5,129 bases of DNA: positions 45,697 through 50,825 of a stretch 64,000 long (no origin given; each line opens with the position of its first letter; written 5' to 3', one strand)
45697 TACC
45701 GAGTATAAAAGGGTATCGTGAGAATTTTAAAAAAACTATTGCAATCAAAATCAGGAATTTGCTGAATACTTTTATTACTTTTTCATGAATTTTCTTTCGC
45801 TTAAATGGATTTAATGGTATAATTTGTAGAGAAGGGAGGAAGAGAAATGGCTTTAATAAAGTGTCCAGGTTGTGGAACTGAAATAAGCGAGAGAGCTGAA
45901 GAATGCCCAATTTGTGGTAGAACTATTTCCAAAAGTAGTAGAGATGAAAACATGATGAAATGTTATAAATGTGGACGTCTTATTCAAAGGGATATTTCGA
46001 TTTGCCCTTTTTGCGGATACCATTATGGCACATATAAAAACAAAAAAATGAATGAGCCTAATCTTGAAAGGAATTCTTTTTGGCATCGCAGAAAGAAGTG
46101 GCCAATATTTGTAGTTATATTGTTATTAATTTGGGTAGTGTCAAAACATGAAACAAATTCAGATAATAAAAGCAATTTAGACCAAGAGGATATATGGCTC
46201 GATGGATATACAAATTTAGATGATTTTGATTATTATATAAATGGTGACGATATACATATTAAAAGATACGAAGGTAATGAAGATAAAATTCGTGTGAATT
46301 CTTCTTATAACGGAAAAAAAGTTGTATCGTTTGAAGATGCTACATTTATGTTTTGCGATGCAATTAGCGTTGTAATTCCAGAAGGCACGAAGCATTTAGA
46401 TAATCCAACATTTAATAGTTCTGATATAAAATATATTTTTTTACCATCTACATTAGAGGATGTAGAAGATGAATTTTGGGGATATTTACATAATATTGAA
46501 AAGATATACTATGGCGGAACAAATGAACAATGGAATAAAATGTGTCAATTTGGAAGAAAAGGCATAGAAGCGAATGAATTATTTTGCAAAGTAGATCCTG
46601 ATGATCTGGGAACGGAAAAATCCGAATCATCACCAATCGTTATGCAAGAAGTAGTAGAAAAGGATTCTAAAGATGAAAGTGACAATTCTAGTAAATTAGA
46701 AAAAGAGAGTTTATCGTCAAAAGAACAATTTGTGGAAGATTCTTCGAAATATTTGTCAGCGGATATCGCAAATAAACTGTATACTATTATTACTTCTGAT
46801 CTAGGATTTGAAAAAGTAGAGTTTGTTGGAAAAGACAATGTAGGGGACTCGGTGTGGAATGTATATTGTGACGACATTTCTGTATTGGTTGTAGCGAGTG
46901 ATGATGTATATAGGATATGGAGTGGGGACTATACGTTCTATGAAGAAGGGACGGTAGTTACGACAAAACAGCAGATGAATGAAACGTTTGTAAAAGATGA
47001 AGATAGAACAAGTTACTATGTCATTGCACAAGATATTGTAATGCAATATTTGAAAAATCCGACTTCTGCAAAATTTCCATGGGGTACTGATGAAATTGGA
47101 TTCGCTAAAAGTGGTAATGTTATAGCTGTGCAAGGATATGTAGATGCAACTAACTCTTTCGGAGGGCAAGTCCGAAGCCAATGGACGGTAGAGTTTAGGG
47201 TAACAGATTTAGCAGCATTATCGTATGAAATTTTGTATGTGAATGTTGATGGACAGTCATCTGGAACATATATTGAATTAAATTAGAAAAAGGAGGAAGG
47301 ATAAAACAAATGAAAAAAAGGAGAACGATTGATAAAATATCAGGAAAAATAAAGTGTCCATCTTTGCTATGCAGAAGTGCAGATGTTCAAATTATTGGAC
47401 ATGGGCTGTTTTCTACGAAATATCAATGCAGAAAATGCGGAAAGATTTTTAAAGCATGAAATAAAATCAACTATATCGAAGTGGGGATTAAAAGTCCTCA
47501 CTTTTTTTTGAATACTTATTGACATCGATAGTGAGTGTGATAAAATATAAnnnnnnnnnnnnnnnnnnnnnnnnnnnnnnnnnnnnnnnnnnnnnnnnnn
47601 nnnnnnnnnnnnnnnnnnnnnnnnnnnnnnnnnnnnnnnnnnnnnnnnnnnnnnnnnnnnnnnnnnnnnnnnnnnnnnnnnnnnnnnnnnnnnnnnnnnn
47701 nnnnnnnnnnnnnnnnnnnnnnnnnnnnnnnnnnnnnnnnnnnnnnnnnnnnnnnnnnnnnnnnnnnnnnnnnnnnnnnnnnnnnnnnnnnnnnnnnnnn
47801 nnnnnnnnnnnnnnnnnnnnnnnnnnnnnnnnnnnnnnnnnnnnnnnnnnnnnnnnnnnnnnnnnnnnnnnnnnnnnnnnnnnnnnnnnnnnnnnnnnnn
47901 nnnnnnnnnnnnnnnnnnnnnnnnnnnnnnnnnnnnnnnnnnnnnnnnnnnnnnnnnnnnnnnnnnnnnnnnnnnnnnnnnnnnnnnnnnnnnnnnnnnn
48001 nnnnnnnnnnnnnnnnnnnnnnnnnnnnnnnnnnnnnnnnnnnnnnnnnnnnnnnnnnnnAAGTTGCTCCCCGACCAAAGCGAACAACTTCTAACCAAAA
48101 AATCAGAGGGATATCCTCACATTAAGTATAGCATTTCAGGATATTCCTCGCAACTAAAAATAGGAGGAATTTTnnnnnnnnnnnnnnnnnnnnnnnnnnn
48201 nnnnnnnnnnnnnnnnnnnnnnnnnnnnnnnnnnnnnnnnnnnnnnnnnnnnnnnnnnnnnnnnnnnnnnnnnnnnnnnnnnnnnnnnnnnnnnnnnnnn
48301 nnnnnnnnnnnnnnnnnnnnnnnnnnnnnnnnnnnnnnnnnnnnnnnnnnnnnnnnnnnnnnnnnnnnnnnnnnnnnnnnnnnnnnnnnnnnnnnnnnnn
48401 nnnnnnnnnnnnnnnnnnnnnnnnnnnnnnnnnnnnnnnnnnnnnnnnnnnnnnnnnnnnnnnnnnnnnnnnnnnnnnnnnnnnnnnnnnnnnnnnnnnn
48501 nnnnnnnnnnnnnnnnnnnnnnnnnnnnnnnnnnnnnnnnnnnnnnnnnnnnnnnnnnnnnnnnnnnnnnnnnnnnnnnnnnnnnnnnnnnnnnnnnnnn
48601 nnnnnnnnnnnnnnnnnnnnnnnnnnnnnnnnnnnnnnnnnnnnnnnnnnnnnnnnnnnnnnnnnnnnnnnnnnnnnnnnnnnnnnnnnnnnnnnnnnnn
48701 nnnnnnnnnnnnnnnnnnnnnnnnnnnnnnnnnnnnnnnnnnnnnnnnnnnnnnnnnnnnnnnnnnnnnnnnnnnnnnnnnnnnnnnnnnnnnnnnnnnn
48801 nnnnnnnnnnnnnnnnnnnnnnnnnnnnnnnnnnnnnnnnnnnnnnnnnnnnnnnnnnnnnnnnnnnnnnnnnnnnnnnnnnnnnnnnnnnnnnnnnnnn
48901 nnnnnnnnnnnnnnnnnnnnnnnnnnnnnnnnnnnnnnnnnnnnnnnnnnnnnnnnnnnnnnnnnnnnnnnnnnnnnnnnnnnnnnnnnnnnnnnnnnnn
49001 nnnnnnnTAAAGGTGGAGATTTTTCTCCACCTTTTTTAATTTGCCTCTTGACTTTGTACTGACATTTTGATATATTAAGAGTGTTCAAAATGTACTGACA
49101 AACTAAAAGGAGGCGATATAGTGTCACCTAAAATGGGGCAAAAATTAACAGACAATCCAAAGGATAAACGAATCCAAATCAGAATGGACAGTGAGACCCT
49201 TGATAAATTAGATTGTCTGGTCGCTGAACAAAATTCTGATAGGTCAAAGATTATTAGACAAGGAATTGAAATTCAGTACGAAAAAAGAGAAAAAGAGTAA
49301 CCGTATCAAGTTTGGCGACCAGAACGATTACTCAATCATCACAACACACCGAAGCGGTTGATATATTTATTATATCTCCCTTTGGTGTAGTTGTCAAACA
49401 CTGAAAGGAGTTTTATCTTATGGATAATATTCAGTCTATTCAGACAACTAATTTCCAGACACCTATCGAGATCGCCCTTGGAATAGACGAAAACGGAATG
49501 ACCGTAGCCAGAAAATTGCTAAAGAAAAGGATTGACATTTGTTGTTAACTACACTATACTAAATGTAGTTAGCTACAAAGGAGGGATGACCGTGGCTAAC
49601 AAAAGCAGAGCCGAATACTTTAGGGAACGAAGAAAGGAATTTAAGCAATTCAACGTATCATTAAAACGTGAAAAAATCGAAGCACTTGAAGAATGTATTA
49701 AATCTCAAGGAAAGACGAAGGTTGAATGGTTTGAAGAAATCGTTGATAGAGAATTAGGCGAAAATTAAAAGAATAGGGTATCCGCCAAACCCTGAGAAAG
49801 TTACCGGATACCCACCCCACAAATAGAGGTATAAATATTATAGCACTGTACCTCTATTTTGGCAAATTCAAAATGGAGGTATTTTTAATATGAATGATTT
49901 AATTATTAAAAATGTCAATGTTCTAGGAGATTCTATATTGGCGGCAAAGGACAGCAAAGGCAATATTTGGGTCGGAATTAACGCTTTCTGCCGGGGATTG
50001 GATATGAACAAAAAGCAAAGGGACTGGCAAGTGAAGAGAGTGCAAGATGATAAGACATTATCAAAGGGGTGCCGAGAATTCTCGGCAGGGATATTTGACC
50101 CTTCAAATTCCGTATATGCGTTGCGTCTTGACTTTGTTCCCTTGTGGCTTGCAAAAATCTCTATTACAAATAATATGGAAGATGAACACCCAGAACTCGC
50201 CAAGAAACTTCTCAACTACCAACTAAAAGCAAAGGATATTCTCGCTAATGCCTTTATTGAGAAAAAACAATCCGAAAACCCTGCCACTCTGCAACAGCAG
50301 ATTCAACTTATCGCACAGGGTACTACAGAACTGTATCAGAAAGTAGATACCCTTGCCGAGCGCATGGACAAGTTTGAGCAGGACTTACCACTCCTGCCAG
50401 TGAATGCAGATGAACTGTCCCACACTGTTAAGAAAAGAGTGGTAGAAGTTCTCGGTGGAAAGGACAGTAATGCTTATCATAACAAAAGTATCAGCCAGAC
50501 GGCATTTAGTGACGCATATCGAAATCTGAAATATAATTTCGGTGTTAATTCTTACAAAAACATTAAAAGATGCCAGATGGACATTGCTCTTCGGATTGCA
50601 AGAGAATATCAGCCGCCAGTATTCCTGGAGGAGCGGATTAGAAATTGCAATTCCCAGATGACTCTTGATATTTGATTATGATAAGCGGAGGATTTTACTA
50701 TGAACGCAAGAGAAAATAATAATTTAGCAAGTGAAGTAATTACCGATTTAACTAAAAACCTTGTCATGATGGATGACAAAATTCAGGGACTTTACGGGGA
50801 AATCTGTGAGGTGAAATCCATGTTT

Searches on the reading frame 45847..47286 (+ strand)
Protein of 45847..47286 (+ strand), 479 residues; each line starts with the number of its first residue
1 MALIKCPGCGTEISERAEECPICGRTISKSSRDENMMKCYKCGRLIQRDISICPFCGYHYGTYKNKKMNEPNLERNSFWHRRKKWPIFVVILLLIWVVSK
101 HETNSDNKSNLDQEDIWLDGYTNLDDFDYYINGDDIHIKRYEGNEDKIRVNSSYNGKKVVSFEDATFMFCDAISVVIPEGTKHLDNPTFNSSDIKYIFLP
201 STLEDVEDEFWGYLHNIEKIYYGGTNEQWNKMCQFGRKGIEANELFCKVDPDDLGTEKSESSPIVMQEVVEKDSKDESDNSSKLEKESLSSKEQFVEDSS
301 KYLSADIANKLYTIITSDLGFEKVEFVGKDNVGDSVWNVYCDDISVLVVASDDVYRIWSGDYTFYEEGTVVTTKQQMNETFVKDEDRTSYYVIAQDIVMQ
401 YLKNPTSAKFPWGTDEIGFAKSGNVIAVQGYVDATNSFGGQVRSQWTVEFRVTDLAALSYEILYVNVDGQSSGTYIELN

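Call 15: search_protein_families(library=phrogs, proteins=[window:45847-47286:+], max_evalue=0.001)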
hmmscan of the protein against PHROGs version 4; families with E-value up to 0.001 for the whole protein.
window:45847-47286:+ (479 aa): 10 families
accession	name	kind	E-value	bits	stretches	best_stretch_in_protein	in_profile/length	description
phrog_9700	-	unknown function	0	1067.3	1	1-479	4-483/483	-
phrog_26910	-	unknown function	1.5e-15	58.1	1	341-451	198-304/322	-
phrog_13160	-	unknown function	8.8e-11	43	1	377-468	51-138/139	-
phrog_6586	-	unknown function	3.5e-08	34.4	1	1-34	1-34/129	-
phrog_10292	-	unknown function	8.2e-07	30.1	0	1-27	1-27/136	-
phrog_2320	-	unknown function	8.7e-07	29.9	1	386-446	43-104/171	-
phrog_16400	-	unknown function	0.00011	22.8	1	376-441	187-242/272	-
phrog_38187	-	unknown function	0.00022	22.3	0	1-29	1-29/144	-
phrog_16989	-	moron, auxiliary metabolic gene and host takeover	0.00049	21.1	0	34-89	4-60/122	membrane protein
phrog_14275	-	unknown function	0.00077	20.2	0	1-31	1-31/178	-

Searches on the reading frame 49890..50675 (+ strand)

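Call 15: search_protein_families(library=phrogs, proteins=[window:49890-50675:+], max_evalue=0.001)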
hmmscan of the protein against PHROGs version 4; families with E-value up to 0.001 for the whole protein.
window:49890-50675:+ (261 aa): 4 families
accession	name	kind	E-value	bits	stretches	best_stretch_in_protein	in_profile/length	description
phrog_463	-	transcription regulation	1.8e-33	117.1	1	121-259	109-247/250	anti-repressor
phrog_373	-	transcription regulation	2.1e-19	71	1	113-258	176-327/373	anti-repressor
phrog_524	-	transcription regulation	2.6e-17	64.7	1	7-163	10-156/317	anti-repressor Ant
phrog_8448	-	transcription regulation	1e-08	36.3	1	149-260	21-148/151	anti-repressor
